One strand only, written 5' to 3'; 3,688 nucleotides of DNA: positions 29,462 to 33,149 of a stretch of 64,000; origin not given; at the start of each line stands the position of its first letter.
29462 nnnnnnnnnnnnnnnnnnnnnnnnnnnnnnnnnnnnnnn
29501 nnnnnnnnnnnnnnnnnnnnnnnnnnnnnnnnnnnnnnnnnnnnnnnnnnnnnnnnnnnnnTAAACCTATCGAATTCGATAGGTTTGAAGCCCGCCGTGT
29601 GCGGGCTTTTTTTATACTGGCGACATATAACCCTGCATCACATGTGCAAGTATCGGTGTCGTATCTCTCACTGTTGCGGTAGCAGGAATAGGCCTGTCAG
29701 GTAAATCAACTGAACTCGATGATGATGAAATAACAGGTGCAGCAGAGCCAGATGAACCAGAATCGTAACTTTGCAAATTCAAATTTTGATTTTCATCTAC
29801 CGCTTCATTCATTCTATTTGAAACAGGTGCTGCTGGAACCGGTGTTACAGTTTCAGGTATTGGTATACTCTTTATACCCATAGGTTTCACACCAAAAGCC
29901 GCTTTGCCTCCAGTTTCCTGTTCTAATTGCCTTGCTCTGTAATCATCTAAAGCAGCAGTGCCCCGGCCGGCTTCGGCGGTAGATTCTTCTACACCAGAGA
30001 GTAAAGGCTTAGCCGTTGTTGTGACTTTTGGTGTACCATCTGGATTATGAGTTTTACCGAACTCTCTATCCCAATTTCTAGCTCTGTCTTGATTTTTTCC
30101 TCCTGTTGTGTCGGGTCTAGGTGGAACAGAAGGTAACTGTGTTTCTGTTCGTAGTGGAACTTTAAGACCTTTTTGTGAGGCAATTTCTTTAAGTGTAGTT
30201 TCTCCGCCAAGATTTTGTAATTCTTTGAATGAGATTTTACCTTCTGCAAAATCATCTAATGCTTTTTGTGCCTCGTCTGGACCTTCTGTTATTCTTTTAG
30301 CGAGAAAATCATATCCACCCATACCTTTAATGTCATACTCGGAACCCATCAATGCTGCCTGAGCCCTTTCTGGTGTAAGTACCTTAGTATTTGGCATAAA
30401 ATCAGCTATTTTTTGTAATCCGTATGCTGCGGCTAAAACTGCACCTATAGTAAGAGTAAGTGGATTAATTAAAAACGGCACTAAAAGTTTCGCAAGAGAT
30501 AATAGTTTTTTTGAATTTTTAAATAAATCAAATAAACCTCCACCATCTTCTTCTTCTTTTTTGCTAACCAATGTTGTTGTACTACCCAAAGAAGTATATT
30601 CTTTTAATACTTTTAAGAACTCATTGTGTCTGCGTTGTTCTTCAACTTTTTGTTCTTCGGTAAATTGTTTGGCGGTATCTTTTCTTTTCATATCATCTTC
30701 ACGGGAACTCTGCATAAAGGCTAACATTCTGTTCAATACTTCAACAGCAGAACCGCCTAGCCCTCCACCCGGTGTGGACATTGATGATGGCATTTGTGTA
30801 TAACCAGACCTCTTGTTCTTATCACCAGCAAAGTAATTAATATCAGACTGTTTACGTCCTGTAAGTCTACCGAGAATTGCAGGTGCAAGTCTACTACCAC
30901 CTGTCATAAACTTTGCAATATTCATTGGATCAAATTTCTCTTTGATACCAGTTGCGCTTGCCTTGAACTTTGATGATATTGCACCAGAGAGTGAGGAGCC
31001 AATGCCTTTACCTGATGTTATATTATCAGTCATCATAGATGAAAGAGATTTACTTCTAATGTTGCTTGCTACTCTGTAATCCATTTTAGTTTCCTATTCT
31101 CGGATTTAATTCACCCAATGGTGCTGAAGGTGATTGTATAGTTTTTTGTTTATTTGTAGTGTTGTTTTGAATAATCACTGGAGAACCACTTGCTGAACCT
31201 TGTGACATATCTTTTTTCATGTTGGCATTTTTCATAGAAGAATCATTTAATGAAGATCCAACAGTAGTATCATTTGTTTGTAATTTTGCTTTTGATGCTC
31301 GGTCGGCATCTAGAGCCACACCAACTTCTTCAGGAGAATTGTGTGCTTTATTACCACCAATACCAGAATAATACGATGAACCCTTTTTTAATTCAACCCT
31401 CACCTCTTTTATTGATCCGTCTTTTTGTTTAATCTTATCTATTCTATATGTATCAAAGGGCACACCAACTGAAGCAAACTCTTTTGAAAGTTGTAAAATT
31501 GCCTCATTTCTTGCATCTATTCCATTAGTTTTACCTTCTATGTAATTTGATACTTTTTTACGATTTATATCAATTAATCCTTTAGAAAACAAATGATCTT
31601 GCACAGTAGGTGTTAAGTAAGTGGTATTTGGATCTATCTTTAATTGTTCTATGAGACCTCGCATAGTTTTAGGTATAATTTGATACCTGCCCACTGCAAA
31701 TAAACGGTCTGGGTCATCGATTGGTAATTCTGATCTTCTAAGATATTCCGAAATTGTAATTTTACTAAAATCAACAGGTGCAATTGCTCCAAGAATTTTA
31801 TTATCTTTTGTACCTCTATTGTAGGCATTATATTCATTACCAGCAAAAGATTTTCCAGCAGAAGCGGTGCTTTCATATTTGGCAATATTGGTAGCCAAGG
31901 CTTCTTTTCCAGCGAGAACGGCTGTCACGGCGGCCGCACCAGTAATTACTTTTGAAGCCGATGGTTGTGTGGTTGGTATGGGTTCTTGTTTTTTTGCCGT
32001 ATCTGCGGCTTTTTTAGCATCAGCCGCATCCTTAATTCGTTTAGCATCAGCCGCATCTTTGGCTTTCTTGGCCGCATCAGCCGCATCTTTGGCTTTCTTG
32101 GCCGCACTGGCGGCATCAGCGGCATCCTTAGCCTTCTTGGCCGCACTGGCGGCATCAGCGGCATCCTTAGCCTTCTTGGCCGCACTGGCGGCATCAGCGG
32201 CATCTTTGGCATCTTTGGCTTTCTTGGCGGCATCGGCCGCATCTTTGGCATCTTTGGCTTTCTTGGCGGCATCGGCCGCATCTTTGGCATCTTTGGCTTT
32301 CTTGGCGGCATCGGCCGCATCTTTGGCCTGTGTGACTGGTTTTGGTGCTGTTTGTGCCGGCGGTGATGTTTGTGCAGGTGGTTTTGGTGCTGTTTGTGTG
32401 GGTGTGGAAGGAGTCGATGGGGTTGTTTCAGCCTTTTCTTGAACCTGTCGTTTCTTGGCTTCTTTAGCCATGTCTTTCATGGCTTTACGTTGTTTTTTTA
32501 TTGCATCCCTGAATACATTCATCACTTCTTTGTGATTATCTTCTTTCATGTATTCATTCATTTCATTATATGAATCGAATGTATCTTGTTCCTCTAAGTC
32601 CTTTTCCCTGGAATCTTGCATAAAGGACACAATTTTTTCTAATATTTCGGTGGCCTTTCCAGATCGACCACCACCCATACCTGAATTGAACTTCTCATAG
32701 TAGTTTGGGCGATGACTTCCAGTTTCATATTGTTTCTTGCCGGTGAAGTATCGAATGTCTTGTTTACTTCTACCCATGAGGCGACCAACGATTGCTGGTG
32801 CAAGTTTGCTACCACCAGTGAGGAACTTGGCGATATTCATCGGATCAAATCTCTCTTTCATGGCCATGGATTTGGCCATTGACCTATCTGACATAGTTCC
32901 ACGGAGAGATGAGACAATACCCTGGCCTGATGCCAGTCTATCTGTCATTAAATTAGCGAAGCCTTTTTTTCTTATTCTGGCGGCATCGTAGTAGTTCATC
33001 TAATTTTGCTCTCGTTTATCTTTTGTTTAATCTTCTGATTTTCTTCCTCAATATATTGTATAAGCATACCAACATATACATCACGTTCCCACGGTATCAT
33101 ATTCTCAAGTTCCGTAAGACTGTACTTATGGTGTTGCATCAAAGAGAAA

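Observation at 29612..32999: Paralogous pair of tape-measure-like proteins; one carries TolA-like K/A/D repeats and an SLT-like domain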

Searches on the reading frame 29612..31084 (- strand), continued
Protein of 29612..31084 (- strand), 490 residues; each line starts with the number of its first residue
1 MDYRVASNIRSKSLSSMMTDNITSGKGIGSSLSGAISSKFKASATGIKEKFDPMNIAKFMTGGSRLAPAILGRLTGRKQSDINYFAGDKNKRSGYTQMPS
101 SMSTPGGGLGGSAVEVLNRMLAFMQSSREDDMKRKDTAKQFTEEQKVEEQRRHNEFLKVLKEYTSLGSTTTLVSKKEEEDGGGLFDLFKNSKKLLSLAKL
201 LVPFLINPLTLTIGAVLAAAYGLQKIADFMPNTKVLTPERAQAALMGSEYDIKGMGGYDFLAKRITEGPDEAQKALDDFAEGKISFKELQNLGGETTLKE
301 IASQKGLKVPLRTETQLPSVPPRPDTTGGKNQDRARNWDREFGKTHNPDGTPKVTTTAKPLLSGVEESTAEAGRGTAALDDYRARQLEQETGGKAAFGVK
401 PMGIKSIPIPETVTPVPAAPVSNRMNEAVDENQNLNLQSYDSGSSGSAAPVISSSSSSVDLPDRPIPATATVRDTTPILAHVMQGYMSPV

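Call 109: search_solved_structures(query=A3, max_evalue=10, show_alignments=2)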
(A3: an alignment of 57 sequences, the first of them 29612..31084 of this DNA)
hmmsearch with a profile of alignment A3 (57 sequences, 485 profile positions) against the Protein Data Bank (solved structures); distinct sequences matched with E-value up to 10: 3.
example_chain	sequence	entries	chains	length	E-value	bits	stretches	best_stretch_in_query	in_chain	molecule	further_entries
8vd6_A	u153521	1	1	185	4.3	9.7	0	260-324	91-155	CAP REPEAT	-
8oyx_A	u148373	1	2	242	7.5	8.9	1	154-229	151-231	De novo designed soluble GPCR-like protein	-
9qf9_A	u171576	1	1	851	9.7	8.6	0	347-478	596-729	Ruminococcus bromii Amy16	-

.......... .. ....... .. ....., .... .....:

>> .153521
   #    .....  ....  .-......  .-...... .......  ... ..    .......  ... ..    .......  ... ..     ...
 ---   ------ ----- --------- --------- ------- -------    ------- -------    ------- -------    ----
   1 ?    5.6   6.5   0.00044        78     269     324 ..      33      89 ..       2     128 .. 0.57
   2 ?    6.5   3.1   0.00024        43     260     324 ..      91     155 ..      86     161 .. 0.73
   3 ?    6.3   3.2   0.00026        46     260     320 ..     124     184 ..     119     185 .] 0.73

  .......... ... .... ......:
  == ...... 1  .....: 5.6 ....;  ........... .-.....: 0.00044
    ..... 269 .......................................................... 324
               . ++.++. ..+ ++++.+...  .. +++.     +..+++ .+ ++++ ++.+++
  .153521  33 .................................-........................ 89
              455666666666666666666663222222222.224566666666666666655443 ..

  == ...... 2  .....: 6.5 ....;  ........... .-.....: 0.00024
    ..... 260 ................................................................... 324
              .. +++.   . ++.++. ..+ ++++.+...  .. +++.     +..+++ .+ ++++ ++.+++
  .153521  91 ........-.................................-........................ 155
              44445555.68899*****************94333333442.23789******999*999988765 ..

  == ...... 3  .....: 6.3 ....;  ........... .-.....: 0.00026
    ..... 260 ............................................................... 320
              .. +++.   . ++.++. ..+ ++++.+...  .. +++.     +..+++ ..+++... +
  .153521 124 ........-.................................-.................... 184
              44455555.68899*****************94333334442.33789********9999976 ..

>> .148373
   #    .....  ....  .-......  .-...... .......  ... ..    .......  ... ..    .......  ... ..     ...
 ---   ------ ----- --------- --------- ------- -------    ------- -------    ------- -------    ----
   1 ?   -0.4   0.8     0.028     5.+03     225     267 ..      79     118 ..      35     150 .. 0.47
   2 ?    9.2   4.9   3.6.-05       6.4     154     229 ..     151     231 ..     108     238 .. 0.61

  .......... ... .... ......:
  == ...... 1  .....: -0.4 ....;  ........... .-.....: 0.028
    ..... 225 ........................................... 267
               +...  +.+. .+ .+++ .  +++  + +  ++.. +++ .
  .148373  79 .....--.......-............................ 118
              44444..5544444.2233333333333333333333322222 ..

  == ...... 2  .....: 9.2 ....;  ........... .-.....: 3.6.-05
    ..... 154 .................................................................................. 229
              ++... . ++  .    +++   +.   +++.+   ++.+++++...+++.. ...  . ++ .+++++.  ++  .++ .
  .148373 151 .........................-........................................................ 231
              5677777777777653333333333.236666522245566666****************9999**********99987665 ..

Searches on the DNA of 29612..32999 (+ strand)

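Call 6: search_dna_similar(query=window:29612-32999:+, collection=phages, mode=near, max_rows=20)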
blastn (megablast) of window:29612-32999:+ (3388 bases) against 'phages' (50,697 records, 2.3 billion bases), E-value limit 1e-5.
No match.
